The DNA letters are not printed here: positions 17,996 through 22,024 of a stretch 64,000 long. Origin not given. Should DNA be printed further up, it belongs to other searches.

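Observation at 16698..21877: Sensor histidine kinase translationally coupled (ATGA) to a 1243 aa Ser/Thr-kinase-AAA-TPR protein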

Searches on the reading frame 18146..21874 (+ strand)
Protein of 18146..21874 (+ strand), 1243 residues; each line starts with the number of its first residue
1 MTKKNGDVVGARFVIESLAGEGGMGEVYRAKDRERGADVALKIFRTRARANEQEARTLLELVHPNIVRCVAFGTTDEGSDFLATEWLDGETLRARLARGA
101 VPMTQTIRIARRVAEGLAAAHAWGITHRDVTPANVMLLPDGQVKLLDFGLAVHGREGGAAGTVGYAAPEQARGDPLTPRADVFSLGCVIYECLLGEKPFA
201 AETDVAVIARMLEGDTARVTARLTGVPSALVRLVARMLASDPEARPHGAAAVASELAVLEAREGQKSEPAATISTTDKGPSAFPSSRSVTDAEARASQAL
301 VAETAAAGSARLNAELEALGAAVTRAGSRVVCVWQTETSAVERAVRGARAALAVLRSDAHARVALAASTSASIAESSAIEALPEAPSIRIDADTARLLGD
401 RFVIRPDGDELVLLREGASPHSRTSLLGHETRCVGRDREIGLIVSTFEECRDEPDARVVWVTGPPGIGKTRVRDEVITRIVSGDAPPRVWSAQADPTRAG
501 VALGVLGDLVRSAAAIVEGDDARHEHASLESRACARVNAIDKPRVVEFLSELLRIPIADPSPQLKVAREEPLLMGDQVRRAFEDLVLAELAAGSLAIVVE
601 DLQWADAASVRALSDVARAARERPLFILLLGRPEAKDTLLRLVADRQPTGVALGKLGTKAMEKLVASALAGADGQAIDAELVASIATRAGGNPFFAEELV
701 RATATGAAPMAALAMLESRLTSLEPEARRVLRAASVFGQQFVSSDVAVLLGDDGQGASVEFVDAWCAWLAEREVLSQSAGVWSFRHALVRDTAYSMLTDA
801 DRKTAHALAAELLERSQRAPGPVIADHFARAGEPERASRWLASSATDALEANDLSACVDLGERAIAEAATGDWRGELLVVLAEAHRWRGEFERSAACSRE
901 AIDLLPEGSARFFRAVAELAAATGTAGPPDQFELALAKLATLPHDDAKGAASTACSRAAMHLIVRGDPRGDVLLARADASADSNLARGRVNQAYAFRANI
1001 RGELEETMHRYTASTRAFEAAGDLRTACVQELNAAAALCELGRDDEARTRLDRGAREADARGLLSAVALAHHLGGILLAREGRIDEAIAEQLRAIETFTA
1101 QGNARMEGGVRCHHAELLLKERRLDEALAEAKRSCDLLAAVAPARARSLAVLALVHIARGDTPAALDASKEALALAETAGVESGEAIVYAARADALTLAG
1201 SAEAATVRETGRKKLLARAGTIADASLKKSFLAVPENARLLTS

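Call 7: search_protein_families(library=pfam, proteins=[window:18146-21874:+], max_evalue=0.01)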
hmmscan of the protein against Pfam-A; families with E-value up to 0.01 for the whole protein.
window:18146-21874:+ (1243 aa): 7 families
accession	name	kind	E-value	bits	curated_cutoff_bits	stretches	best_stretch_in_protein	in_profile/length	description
PF00069.31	Pkinase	-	2.4e-43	148.9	31.7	1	16-252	4-258/263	Protein kinase domain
PF07714.23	PK_Tyr_Ser-Thr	-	2.9e-27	96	23.1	1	19-247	7-250/258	Protein tyrosine and serine/threonine kinase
PF13191.12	AAA_16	-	1.8e-15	58.3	32.6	1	432-627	1-166/167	AAA ATPase domain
PF03109.22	ABC1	-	5.5e-05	22.9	22.9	1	79-152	142-215/244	ABC1 atypical kinase-like domain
PF13401.12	AAA_22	-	0.0001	23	27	1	456-639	5-130/130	AAA domain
PF13424.12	TPR_12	-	0.00016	22.3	30.1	1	1113-1177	8-76/77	Tetratricopeptide repeat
PF14531.12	Kinase-like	-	0.0022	17.7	25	0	119-245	160-289/289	Kinase-like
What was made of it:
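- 18146..21877 (+): Cytosolic STAND Ser/Thr kinase, 1243 aa. Pfam (call 7).
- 18191..18901 (+): Hanks-type kinase domain, aa 16-252. The Gly loop, VALK, HRD, Asn134, DFG and APE motifs are present. Pkinase 2.4e-43 (call 7).
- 19433..20590 (+): STAND NOD (NBD, helical domain, winged helix), aa about 430-815. Walker A is at aa 463-470 (nt 19532-19555) and Walker B (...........) at aa 596-606. AAA_16 1.8e-15 (call 7).
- On Hanks-type (eukaryotic-like) Ser/Thr protein kinases: PF00069 scores 148.9 bits against a cut-off of 31.7 (call 7).
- On STAND NTPases, MalT/PknK clade: AAA_16 scores 58.3 bits against a cut-off of 32.6 (call 7).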

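Call 8: search_protein_families(library=ncbifam, proteins=[window:18146-21874:+], max_evalue=0.01)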
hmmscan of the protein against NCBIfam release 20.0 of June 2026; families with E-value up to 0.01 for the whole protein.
window:18146-21874:+ (1243 aa): 18 families
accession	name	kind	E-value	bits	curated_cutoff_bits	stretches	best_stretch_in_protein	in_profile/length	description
NF033483.0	PknB_PASTA_kin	equivalog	1e-63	216.3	450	1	6-299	2-307/563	Stk1 family PASTA domain-containing Ser/Thr kinase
TIGR03903.1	TOMM_kin_cyc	equivalog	1.2e-57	195.6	705.75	2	36-260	3-248/1267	TOMM system kinase/cyclase fusion protein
NF047741.1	antiphage_MADS6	equivalog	4.2e-47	161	460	2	82-276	275-475/612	methylation-associated defense system protein kinase MAD6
NF052427.1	StpK7MSMEG_1200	equivalog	8.2e-35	120.3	900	1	14-311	10-317/601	serine/threonine protein kinase StpK7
NF038150.1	lanthi_synth_IV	equivalog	3.6e-33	114.9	650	1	8-291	186-471/851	class IV lanthionine synthetase LanL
NF009651.0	PRK13184.1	equivalog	3.3e-20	71.7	839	2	15-153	6-162/932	serine/threonine-protein kinase PknD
NF038151.1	lanthi_synth_III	equivalog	1e-19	70.4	575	1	13-258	222-478/833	class III lanthionine synthetase LanKC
NF033442.0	BREX_PglW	equivalog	2.5e-19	68.6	990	2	4-168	505-677/1391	BREX system serine/threonine kinase PglW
TIGR03724.2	arch_bud32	equivalog_domain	5.8e-09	35.7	125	1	51-155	40-135/193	KEOPS complex kinase/ATPase Bud32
NF011464.0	PRK14879.1-7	equivalog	7.9e-08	32.3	246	1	74-152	75-150/221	Kae1-associated kinase Bud32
NF011463.0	PRK14879.1-4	equivalog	2.7e-07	30.3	188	1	29-152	44-161/237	Kae1-associated kinase Bud32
NF007174.0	PRK09605.1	equivalog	9.3e-07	27.7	447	1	46-154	378-476/535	bifunctional N(6)-L-threonylcarbamoyladenine synthase/serine/threonine protein kinase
NF043056.1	T4SS_LegK1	equivalog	4.2e-05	22.3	550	1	124-189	209-280/516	Dot/Icm T4SS effector kinase LegK1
NF011460.0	PRK14879.1-1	equivalog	4.6e-05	22.7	199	1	54-155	61-161/232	Kae1-associated kinase Bud32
NF011462.0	PRK14879.1-3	equivalog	4.7e-05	23.2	174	1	108-156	86-133/192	Kae1-associated kinase Bud32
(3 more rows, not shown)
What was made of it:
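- On TOMM kinase/cyclase fusion proteins (TIGR03903): 195.6 bits against a cut-off of 705.75 (call 8).
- Closest known: TOMM system kinase/cyclase fusion protein family. Same: There are two matched stretches, 195.6 bits in all (call 8).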
